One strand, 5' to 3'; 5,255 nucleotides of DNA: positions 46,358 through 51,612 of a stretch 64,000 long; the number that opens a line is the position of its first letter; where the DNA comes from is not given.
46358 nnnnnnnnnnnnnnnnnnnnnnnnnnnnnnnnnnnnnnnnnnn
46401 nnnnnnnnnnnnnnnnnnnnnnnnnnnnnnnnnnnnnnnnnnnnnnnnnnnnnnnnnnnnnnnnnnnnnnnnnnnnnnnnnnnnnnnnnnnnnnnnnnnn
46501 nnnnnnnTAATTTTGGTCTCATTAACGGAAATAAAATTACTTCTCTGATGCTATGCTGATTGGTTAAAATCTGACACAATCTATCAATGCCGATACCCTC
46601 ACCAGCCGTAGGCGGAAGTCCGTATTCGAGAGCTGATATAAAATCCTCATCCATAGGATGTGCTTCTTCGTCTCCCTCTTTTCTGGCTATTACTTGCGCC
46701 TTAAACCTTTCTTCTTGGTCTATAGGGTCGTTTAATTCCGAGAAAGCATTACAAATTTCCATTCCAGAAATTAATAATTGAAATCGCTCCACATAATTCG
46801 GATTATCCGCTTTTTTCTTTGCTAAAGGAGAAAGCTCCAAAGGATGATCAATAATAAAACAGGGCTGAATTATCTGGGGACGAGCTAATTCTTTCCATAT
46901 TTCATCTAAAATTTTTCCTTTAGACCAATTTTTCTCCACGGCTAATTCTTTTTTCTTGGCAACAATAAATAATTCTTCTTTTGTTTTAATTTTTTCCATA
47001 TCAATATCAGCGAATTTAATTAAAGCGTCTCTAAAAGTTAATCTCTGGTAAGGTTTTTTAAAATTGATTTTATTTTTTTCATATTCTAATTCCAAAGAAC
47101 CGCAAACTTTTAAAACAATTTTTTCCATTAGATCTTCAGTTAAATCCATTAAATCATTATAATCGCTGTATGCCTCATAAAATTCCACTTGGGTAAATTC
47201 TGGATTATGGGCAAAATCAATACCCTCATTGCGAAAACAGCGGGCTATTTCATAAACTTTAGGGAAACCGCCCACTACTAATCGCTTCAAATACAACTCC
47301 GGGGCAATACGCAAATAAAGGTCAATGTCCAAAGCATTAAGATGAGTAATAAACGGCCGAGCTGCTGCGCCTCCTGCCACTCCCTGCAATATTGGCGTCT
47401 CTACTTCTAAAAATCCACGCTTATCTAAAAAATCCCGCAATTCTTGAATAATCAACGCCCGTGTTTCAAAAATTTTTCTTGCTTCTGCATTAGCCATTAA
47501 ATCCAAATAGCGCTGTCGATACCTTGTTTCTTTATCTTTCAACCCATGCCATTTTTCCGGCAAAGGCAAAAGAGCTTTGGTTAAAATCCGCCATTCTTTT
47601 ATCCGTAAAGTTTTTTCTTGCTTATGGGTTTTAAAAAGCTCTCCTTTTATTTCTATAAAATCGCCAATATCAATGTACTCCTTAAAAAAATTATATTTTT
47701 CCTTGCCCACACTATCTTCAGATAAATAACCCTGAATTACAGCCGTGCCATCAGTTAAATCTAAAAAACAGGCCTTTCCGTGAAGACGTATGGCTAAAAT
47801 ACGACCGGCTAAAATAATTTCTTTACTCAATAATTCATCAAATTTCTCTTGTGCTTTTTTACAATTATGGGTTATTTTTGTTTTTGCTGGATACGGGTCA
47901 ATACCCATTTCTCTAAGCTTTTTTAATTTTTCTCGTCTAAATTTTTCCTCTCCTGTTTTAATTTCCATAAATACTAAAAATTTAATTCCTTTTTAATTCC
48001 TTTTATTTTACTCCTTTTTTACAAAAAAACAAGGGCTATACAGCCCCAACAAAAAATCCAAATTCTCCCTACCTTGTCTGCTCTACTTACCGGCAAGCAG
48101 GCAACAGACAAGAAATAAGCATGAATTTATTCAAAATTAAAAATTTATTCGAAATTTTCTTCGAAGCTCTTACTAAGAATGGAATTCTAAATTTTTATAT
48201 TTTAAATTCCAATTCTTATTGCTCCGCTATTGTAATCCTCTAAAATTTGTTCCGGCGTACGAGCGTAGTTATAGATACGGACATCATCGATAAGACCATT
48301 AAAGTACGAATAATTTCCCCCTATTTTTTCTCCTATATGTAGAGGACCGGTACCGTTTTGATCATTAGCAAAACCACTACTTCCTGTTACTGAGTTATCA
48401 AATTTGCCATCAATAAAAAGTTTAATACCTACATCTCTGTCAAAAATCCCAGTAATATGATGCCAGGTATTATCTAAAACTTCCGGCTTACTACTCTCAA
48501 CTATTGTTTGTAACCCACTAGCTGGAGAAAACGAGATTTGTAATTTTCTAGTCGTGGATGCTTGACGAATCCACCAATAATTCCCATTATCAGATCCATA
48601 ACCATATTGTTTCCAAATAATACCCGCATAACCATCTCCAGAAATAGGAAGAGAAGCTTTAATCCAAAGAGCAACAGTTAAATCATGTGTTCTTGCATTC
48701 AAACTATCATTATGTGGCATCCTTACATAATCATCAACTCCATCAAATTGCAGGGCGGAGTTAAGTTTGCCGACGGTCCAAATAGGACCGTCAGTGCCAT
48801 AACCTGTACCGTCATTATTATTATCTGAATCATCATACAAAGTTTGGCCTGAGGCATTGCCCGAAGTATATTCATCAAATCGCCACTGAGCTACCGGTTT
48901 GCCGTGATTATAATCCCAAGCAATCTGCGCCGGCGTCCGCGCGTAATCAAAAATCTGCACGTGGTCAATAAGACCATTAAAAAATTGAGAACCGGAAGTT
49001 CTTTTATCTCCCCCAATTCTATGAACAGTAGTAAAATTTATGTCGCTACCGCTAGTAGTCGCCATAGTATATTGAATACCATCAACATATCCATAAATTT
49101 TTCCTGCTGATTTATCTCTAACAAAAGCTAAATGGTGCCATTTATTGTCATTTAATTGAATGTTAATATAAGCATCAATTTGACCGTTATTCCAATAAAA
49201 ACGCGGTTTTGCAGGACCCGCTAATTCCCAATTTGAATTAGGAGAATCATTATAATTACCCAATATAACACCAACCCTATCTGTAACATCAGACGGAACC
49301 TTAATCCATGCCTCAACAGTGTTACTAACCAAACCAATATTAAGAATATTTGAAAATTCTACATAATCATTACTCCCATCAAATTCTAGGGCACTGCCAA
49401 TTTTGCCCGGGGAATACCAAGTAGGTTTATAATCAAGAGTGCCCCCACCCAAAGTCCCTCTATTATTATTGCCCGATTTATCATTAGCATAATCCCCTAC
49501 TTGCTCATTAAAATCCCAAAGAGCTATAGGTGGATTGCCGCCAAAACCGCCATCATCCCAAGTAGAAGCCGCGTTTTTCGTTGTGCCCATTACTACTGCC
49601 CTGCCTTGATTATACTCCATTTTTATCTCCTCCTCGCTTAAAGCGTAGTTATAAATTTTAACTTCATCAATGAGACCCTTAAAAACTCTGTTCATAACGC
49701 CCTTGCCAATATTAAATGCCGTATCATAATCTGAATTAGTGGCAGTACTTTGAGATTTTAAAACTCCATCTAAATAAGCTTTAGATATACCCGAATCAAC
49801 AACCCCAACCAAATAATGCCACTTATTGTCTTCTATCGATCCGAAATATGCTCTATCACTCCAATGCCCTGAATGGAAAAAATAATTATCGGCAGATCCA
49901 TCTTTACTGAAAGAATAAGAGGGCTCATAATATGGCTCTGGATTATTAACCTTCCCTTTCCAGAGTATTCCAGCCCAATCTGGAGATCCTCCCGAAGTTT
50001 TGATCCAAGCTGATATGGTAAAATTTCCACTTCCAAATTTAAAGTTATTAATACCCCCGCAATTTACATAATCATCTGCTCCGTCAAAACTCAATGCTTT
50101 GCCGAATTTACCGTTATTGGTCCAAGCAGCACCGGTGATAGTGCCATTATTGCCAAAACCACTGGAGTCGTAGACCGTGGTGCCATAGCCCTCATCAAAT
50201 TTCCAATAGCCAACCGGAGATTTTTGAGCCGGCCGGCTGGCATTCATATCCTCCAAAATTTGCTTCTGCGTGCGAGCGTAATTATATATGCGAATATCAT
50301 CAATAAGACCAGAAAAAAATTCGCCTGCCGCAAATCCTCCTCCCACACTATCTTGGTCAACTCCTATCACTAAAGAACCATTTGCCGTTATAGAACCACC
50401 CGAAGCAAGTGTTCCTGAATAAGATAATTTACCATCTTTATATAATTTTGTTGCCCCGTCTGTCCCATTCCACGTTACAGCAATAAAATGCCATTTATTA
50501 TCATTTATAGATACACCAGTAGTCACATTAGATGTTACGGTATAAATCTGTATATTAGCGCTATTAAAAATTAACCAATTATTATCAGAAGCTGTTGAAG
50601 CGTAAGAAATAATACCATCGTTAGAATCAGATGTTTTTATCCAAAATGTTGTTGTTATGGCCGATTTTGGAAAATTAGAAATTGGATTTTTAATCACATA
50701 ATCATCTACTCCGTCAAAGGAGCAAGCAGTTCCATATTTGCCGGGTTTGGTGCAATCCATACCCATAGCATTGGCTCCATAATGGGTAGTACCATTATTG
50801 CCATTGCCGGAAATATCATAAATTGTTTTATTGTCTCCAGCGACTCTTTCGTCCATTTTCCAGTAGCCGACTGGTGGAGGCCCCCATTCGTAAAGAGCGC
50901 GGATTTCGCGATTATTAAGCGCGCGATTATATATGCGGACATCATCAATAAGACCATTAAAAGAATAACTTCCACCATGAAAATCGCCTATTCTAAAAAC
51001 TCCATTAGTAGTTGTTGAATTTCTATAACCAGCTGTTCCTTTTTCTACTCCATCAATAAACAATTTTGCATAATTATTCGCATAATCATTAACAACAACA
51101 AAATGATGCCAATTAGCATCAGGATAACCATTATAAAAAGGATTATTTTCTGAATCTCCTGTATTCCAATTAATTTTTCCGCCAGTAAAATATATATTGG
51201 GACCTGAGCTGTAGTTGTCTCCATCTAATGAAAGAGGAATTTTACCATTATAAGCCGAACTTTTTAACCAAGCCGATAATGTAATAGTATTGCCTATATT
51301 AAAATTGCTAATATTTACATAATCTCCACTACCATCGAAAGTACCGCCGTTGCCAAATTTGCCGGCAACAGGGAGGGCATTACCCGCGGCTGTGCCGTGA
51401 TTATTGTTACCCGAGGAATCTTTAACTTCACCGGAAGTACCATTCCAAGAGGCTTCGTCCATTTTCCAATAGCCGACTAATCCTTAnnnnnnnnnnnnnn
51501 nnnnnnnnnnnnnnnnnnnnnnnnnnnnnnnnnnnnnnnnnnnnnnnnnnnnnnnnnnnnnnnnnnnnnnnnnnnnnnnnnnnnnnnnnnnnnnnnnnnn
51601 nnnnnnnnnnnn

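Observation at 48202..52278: Membrane-anchored LamG protein and 5xLamG protein lie in one reading frame separated by a single TAA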

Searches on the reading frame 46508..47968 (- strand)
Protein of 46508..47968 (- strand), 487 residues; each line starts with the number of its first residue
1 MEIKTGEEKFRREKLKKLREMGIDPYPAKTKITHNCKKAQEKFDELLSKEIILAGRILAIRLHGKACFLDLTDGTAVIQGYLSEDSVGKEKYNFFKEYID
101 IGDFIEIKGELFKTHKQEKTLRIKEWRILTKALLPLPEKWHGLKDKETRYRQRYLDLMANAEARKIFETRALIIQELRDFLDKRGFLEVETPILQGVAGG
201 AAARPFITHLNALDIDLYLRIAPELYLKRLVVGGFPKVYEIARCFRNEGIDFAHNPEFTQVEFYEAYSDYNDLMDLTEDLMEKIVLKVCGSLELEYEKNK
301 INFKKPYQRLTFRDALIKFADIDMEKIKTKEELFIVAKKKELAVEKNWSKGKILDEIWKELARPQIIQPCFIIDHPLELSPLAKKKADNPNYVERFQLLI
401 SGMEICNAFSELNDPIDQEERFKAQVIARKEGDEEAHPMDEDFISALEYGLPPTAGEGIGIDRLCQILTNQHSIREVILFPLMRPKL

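Call 7: search_protein_families(library=pfam, proteins=[window:46508-47968:-], max_evalue=0.01)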
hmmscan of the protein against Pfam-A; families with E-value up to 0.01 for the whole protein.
window:46508-47968:- (487 aa): 3 families
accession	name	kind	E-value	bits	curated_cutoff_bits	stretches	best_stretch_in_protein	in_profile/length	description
PF00152.25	tRNA-synt_2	-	1.6e-95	320.1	25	1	145-483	1-307/308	tRNA synthetases class II (D, K and N)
PF01336.31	tRNA_anti-codon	-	3.4e-14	53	27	1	52-129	2-75/75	OB-fold nucleic acid binding domain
PF01409.25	tRNA-synt_2d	-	2.1e-05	24.6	19.8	1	238-306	105-172/246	tRNA synthetases class II core domain (F)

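Call 21: find_homologous_proteins(query=window:46508-47968:-, max_evalue=1e-50)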
Query window:46508-47968:- (487 aa): 8000 proteins with E <= 1e-50 among 8000 candidates; the best 120 are listed.
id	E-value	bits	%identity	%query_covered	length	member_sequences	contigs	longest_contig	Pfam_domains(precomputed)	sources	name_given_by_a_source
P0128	0.0e+0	1096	100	100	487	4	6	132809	PF01409.26,PF01336.32,PF00152.26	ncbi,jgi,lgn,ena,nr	ncbi:MAG: Lysine--tRNA ligase [Parcubacteria group bacterium ADurb.Bin159]|jgi:lysyl-tRNA synthetase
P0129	3.5e-237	806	73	99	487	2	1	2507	PF01409.26,PF01336.32,PF00152.26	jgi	-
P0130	3.6e-215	733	65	99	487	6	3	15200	PF01409.26,PF01336.32,PF00152.26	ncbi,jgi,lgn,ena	-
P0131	1.6e-209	715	66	98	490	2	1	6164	PF01409.26,PF01336.32,PF00152.26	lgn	-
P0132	1.2e-204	699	65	99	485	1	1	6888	PF01409.26,PF01336.32,PF00152.26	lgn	-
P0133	4.1e-203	694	64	98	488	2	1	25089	PF01409.26,PF01336.32,PF00152.26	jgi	-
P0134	1.9e-202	691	63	99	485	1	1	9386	PF01409.26,PF01336.32,PF00152.26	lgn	-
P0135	5.7e-202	690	63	99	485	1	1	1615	PF01409.26,PF01336.32,PF00152.26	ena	-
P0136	1.6e-200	685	62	99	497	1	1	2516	PF01409.26,PF01336.32,PF00152.26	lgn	-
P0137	4.2e-200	684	62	99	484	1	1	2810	PF01336.32,PF00152.26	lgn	-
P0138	4.3e-200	684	63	99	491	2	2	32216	PF01409.26,PF01336.32,PF00152.26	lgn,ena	-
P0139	6.0e-198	677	62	99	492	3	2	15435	PF01409.26,PF01336.32,PF00152.26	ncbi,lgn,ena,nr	ncbi:lysine--tRNA ligase [Patescibacteria group bacterium]|nr:lysine--tRNA ligase [Patescibacteria g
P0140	7.3e-198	676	60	99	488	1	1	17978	PF01409.26,PF01336.32,PF00152.26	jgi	-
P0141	7.9e-198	676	62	99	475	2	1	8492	PF01409.26,PF01336.32,PF00152.26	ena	-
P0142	1.3e-196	672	59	99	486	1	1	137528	PF01409.26,PF01336.32,PF00152.26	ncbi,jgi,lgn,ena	ncbi:MAG: lysine--tRNA ligase [Patescibacteria group bacterium]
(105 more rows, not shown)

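Call 22: find_encoding_contigs(protein=P0128, flank=10000, max_places=10)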
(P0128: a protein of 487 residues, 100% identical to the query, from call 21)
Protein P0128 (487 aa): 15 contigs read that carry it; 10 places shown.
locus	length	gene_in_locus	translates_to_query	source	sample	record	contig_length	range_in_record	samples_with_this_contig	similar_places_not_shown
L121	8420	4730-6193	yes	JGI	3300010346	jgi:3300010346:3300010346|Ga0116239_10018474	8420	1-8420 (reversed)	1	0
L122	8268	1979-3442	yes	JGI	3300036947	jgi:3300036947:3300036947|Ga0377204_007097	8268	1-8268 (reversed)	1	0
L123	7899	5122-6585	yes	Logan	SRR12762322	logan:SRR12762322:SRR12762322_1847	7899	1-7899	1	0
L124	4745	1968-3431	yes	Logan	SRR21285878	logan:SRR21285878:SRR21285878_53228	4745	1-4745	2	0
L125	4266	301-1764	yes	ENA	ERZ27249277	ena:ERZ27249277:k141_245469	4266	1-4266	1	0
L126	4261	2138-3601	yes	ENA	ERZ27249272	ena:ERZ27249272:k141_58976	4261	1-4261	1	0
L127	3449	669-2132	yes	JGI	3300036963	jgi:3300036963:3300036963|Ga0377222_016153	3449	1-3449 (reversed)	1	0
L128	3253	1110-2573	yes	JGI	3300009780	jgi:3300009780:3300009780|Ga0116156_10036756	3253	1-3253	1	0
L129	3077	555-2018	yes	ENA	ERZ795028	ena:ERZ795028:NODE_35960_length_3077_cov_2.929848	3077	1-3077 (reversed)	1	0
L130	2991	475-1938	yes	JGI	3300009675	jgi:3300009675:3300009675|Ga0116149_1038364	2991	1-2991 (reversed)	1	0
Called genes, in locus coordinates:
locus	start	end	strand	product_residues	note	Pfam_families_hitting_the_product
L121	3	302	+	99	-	?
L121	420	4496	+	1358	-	PF02210:Laminin_G_2 (faint), PF13385:Laminin_G_3, PF00054:Laminin_G_1 (faint), PF07953:Toxin_R_bind_N (weak), PF13385:Laminin_G_3, PF07953:Toxin_R_bind_N (weak), PF00354:Pentaxin, PF13385:Laminin_G_3, +1 more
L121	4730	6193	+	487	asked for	PF01336:tRNA_anti-codon, PF00152:tRNA-synt_2, PF01409:tRNA-synt_2d (faint)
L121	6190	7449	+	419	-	PF02403:Seryl_tRNA_N, PF00587:tRNA-synt_2b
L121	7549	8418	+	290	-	?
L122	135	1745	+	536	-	PF02973:Sialidase (faint), PF13385:Laminin_G_3, PF00354:Pentaxin (faint), PF07953:Toxin_R_bind_N (faint), PF13385:Laminin_G_3, PF02210:Laminin_G_2 (faint), PF13385:Laminin_G_3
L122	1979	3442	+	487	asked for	PF01336:tRNA_anti-codon, PF00152:tRNA-synt_2, PF01409:tRNA-synt_2d (faint)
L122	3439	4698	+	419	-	PF02403:Seryl_tRNA_N, PF00587:tRNA-synt_2b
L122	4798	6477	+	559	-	PF01368:DHH, PF02272:DHHA1, PF17768:RecJ_OB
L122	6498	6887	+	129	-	PF00075:RNase_H, PF13456:RVT_3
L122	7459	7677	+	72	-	PF01165:Ribosomal_S21 (faint)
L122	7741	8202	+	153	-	PF09424:YqeY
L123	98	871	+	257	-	PF04402:SIMPL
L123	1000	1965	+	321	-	PF10648:Gmad2, PF10646:Germane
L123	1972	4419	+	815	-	PF00133:tRNA-synt_1, PF09334:tRNA-synt_1g, PF13603:tRNA-synt_1_2, PF00133:tRNA-synt_1, PF09334:tRNA-synt_1g (weak), PF08264:Anticodon_1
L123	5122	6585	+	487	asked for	PF01336:tRNA_anti-codon, PF00152:tRNA-synt_2, PF01409:tRNA-synt_2d (faint)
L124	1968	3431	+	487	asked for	PF01336:tRNA_anti-codon, PF00152:tRNA-synt_2, PF01409:tRNA-synt_2d (faint)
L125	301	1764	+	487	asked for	PF01336:tRNA_anti-codon, PF00152:tRNA-synt_2, PF01409:tRNA-synt_2d (faint)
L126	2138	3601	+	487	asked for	PF01336:tRNA_anti-codon, PF00152:tRNA-synt_2, PF01409:tRNA-synt_2d (faint)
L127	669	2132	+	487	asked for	PF01336:tRNA_anti-codon, PF00152:tRNA-synt_2, PF01409:tRNA-synt_2d (faint)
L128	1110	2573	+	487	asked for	PF01336:tRNA_anti-codon, PF00152:tRNA-synt_2, PF01409:tRNA-synt_2d (faint)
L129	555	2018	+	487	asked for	PF01336:tRNA_anti-codon, PF00152:tRNA-synt_2, PF01409:tRNA-synt_2d (faint)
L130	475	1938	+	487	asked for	PF01336:tRNA_anti-codon, PF00152:tRNA-synt_2, PF01409:tRNA-synt_2d (faint)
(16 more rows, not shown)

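Call 40: find_encoding_contigs(protein=P0133, flank=8000, max_places=2)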
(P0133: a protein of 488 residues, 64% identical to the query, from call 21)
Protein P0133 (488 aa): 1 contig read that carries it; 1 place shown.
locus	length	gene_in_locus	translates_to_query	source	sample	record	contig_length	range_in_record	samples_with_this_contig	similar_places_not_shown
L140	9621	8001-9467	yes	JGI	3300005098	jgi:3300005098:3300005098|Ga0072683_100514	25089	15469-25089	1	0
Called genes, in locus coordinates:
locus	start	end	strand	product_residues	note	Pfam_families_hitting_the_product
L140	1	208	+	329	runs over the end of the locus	-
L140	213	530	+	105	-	PF00829:Ribosomal_L21p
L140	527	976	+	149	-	-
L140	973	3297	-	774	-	PF00133:tRNA-synt_1, PF09334:tRNA-synt_1g, PF13603:tRNA-synt_1_2 (weak), PF09334:tRNA-synt_1g (weak), PF08264:Anticodon_1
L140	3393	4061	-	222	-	PF01509:TruB_N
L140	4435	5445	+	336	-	PF06068:TIP49 (weak), PF05496:RuvB_N, PF00004:AAA, PF07728:AAA_5, PF17864:AAA_lid_4, PF05491:WHD_RuvB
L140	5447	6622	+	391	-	PF22694:CtpB_N-like (weak), PF00595:PDZ, PF13180:PDZ_2 (weak), PF17820:PDZ_6, PF03572:Peptidase_S41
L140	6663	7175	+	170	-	PF02674:Colicin_V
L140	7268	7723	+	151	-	PF03449:GreA_GreB_N, PF01272:GreA_GreB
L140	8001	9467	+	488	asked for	PF01336:tRNA_anti-codon, PF00152:tRNA-synt_2, PF01409:tRNA-synt_2d (faint)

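Call 41: find_encoding_contigs(protein=P0130, flank=8000, max_places=2)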
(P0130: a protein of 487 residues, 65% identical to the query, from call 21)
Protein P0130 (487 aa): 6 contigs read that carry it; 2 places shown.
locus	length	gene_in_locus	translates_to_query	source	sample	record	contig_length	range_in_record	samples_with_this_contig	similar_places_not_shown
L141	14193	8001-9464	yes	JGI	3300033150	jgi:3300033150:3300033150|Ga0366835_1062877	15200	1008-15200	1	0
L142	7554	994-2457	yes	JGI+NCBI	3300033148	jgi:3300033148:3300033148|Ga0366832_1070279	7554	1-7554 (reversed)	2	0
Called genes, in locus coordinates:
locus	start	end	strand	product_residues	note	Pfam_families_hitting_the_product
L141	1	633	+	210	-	PF08245:Mur_ligase_M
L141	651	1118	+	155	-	PF02875:Mur_ligase_C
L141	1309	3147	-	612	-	PF02463:SMC_N, PF13476:AAA_23, PF13555:AAA_29 (weak), PF13304:AAA_21 (weak)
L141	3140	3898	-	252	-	PF22935:RM44_endonuclase, PF14622:Ribonucleas_3_3, PF00636:Ribonuclease_3, PF00035:dsrm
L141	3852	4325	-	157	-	PF01029:NusB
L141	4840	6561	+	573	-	PF12826:HHH_2 (faint), PF14716:HHH_8 (weak), PF00633:HHH (faint), PF10391:DNA_pol_lambd_f (faint), PF14520:HHH_5, PF14791:DNA_pol_B_thumb, PF02811:PHP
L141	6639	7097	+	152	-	PF03449:GreA_GreB_N, PF01272:GreA_GreB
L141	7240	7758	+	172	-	-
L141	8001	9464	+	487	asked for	PF01336:tRNA_anti-codon, PF00152:tRNA-synt_2, PF01409:tRNA-synt_2d (faint)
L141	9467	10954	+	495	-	PF01368:DHH, PF02272:DHHA1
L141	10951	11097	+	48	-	PF17768:RecJ_OB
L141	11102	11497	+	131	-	PF00075:RNase_H, PF13456:RVT_3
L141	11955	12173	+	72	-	-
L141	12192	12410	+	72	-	-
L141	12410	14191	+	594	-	?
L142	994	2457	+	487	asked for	PF01336:tRNA_anti-codon, PF00152:tRNA-synt_2, PF01409:tRNA-synt_2d (faint)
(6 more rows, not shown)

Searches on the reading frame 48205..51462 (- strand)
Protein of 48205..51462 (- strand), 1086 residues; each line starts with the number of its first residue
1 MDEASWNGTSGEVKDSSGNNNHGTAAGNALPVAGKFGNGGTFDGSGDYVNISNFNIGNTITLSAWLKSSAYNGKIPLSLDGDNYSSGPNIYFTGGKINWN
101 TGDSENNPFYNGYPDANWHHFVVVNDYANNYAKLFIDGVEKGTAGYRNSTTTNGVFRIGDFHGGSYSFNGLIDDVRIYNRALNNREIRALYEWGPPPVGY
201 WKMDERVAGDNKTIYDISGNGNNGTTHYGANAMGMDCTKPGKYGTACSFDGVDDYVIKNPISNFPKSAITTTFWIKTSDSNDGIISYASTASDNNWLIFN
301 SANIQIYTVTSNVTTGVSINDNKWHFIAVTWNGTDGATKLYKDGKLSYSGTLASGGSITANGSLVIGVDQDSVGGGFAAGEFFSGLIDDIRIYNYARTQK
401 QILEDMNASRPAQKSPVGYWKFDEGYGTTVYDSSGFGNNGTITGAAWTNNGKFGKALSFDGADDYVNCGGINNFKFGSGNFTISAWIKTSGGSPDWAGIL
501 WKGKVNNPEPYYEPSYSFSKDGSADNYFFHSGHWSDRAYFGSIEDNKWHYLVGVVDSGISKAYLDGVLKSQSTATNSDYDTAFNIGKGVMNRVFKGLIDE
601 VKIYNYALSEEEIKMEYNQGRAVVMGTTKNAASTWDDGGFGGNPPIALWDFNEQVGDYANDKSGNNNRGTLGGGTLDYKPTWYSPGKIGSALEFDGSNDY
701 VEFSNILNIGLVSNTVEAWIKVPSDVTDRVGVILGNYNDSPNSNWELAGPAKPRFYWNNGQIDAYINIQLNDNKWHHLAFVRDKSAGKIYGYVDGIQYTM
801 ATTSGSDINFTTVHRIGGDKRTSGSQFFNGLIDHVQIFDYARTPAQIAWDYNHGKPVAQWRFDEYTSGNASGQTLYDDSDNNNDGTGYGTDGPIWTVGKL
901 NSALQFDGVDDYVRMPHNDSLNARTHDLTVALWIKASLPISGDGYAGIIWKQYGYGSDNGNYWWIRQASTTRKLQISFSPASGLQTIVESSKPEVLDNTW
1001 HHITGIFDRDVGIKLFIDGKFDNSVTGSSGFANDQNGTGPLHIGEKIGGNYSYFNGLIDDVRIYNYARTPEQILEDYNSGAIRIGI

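Call 7: search_protein_families(library=pfam, proteins=[window:48205-51462:-], max_evalue=0.01)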
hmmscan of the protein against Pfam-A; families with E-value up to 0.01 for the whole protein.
window:48205-51462:- (1086 aa): 5 families
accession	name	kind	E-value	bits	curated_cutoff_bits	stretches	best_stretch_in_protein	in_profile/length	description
PF13385.13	Laminin_G_3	-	1.6e-123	408.6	27.6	5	907-1073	1-150/151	Concanavalin A-like lectin/glucanases superfamily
PF00354.24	Pentaxin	-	8.9e-30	104.3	25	1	253-404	11-165/194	Pentaxin family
PF02210.31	Laminin_G_2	-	2.9e-15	57.3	22.9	2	311-392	42-123/126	Laminin G domain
PF02973.23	Sialidase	-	4.1e-07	30.1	26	0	1009-1075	115-183/189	Sialidase, N-terminal domain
PF00054.30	Laminin_G_1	-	5.5e-06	27.1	24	0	755-808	33-87/131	Laminin G domain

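Call 10: find_encoding_contigs(protein=window:48205-51462:-, flank=3000, max_places=10)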
Protein window:48205-51462:- (1086 aa): no gene with exactly this product is on record in the collection.
